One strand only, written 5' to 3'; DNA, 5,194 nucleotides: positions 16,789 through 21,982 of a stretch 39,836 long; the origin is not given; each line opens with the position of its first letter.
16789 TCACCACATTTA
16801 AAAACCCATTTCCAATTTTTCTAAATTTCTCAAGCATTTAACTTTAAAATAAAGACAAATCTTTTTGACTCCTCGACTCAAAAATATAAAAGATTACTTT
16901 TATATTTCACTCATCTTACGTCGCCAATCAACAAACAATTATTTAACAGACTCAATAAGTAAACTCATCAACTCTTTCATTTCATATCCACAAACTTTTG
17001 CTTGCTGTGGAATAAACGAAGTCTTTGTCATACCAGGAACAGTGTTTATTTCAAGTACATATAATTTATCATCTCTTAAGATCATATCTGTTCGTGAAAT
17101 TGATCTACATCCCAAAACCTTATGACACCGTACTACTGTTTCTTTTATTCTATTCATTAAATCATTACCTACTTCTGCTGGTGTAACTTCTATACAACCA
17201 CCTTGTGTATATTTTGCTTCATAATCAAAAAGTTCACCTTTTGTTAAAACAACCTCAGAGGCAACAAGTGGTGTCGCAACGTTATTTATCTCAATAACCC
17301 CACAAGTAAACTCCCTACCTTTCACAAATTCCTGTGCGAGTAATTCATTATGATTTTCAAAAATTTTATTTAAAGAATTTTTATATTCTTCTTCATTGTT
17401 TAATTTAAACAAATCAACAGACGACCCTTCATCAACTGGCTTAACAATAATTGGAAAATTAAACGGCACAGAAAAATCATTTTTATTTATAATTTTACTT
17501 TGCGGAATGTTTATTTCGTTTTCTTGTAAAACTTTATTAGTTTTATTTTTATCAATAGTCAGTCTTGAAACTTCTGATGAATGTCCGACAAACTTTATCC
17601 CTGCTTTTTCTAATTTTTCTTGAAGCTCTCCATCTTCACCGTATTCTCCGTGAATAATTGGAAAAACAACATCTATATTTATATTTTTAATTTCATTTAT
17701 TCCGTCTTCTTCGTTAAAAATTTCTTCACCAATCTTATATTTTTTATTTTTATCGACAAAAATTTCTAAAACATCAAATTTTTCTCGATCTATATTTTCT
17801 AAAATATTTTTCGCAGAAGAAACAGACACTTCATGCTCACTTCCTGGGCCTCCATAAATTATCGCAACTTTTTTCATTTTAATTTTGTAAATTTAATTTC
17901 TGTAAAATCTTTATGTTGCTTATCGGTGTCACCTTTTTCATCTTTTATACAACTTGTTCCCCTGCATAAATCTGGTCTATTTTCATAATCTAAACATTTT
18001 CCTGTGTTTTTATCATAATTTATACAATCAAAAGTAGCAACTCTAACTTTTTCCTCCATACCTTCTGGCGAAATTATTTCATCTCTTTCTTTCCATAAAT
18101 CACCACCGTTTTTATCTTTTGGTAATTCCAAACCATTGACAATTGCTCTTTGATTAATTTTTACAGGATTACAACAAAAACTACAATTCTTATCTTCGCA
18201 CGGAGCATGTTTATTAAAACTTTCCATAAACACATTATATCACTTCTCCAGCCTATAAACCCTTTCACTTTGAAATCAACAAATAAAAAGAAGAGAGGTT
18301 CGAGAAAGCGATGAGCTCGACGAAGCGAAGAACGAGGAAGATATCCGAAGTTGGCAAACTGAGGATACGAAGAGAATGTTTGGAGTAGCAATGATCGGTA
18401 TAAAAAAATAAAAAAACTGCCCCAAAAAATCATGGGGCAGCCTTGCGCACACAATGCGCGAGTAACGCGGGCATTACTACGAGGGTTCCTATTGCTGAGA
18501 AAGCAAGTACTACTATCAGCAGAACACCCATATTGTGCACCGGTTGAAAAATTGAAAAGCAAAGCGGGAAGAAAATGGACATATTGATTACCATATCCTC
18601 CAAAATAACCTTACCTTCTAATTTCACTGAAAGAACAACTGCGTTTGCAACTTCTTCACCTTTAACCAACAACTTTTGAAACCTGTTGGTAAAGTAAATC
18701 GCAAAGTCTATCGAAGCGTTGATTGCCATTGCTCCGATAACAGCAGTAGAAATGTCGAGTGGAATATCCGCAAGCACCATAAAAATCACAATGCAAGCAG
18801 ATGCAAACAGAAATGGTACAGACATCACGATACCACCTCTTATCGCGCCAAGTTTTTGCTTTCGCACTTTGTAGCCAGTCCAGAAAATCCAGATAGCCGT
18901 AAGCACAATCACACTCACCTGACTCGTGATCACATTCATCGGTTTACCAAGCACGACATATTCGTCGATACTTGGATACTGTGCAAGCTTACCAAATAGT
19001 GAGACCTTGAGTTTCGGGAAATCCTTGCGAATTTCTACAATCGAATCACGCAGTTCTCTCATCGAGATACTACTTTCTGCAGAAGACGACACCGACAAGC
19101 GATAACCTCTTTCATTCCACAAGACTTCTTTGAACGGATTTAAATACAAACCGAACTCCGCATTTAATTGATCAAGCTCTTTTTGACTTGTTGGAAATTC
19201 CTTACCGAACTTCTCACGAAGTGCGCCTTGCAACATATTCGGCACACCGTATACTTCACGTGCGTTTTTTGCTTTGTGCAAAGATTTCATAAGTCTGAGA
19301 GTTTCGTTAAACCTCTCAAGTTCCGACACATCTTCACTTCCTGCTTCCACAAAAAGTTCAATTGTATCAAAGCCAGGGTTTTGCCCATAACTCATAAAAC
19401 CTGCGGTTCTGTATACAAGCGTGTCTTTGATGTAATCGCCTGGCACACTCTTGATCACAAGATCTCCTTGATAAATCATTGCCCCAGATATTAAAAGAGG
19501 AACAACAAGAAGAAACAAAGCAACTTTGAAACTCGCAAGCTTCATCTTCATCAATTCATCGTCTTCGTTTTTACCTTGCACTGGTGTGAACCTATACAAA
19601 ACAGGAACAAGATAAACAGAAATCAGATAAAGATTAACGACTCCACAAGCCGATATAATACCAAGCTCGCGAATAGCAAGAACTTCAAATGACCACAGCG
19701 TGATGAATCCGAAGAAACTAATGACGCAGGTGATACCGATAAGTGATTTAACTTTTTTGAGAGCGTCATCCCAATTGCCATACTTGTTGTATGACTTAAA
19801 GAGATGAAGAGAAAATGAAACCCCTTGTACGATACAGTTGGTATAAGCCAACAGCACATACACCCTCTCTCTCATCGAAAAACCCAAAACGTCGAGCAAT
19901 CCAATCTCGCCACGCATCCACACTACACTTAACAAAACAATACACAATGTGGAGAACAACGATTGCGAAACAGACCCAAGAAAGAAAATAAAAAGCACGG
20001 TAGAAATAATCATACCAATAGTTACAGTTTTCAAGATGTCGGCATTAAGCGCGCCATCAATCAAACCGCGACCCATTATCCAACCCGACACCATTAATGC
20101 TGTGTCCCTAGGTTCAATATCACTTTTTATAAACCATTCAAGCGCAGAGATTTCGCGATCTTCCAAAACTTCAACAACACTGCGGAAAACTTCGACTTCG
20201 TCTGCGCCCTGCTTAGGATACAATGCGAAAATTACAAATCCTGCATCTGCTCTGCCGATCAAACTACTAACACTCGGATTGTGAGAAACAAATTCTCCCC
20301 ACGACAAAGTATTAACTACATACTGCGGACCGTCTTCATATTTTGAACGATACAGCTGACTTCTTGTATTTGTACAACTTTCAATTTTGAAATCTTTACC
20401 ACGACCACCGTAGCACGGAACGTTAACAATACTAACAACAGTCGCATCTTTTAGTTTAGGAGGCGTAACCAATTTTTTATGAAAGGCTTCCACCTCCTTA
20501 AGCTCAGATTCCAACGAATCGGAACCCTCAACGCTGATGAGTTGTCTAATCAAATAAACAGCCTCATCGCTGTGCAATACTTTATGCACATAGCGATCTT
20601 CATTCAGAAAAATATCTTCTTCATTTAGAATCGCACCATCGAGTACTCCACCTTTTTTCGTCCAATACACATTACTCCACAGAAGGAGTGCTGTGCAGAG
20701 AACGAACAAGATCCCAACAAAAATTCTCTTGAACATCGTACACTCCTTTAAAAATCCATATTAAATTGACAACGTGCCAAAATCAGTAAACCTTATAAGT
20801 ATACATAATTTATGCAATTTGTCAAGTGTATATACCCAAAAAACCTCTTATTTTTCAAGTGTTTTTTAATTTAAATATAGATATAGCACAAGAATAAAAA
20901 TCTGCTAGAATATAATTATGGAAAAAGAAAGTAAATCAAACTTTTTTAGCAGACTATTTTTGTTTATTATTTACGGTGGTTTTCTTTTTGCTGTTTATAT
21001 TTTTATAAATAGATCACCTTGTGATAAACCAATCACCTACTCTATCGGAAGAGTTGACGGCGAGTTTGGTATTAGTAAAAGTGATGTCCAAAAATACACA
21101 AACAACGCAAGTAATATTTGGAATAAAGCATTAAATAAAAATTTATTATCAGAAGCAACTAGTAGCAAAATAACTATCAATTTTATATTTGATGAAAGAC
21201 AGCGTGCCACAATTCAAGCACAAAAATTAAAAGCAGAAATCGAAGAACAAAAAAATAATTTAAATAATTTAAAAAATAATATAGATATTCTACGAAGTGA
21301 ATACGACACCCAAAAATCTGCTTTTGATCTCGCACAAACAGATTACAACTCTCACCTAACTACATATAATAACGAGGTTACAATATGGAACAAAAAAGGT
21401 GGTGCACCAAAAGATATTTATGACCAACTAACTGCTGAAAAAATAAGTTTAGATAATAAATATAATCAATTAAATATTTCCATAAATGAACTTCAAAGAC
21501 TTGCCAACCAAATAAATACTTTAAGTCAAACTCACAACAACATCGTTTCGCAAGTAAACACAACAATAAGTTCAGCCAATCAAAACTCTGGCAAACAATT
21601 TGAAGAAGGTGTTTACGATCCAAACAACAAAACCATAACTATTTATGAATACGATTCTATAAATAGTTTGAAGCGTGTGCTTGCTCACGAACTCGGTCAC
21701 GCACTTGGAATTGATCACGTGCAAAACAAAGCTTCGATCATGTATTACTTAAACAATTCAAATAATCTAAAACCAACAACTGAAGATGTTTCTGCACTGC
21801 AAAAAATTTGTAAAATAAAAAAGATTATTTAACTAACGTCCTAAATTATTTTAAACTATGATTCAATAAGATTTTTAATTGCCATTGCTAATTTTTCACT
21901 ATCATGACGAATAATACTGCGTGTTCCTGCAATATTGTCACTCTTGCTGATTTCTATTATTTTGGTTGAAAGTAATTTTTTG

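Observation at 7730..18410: The plsC-like / 547-aa / histidine-kinase operon is bracketed by opposed arrays of its own orphaned gene ends (nested layout)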

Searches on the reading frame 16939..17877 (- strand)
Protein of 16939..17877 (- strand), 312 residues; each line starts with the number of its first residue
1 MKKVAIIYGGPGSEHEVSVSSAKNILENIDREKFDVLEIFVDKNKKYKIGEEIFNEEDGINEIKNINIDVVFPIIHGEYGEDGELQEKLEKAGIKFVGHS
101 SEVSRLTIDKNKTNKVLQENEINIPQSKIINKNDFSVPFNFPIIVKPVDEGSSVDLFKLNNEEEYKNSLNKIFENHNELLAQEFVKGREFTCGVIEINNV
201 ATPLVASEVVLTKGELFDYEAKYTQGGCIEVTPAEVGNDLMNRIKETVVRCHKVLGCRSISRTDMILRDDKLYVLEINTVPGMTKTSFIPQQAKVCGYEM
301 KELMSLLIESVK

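Call 11: search_protein_families(library=pfam, max_evalue=0.01, proteins=[window:16939-17877:-])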
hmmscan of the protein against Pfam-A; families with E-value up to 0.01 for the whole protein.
window:16939-17877:- (312 aa): 6 families
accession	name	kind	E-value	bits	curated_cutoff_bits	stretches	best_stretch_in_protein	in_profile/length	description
PF07478.18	Dala_Dala_lig_C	-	1.7e-41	142.5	24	1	136-309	32-204/204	D-ala D-ala ligase C-terminus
PF01820.27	Dala_Dala_lig_N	-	2.9e-26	92.8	34.6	1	3-98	1-120/121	D-ala D-ala ligase N-terminus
PF02655.19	ATP-grasp_3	-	2.5e-14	54.1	23.2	1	109-279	3-155/160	ATP-grasp domain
PF08443.16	RimK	-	8.2e-08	32.5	21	1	109-286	3-172/188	RimK-like ATP-grasp domain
PF13535.11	ATP-grasp_4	-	5e-06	26.6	27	1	140-259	2-128/160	ATP-grasp domain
PF14397.11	ATPgrasp_ST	-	4.9e-05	23.1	31.4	0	242-285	216-260/278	Sugar-transfer associated ATP-grasp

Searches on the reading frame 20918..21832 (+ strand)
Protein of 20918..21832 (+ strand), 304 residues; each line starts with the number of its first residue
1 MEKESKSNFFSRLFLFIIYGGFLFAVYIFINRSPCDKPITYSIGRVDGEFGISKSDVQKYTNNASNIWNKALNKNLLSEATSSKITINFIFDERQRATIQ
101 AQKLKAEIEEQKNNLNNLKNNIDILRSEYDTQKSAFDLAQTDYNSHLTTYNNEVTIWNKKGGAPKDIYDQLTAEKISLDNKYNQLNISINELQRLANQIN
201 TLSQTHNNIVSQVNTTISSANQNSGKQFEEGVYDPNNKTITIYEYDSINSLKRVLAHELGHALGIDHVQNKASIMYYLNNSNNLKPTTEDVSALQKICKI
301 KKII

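Call 28: search_protein_families(library=pfam, max_evalue=0.01, proteins=[window:20918-21832:+])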
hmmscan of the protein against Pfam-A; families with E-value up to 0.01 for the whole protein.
window:20918-21832:+ (304 aa): 7 families
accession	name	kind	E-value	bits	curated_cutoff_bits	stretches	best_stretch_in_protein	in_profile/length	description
PF00413.30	Peptidase_M10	-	3.1e-11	43.9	24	1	37-297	5-157/159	Matrixin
PF12388.14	Peptidase_M57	-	9.4e-05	22.6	21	1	180-268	66-150/212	Dual-action HEIGH metallo-peptidase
PF13583.11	Reprolysin_4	-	0.00053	20.1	22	1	200-272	99-156/203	Metallo-peptidase family M12B Reprolysin-like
PF01421.25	Reprolysin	-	0.00097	19.6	20.8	1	202-271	81-151/200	Reprolysin (M12B) family zinc metalloprotease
PF20573.4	DUF6782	-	0.0031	17.3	27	1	190-262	29-101/241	Putative metallopeptidase family (DUF6782)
PF07200.18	Mod_r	-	0.006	17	30.1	0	92-151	33-92/146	Modifier of rudimentary (Mod(r)) protein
PF13582.12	Reprolysin_3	-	0.0085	17.1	22.4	1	177-267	29-122/123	Metallo-peptidase family M12B Reprolysin-like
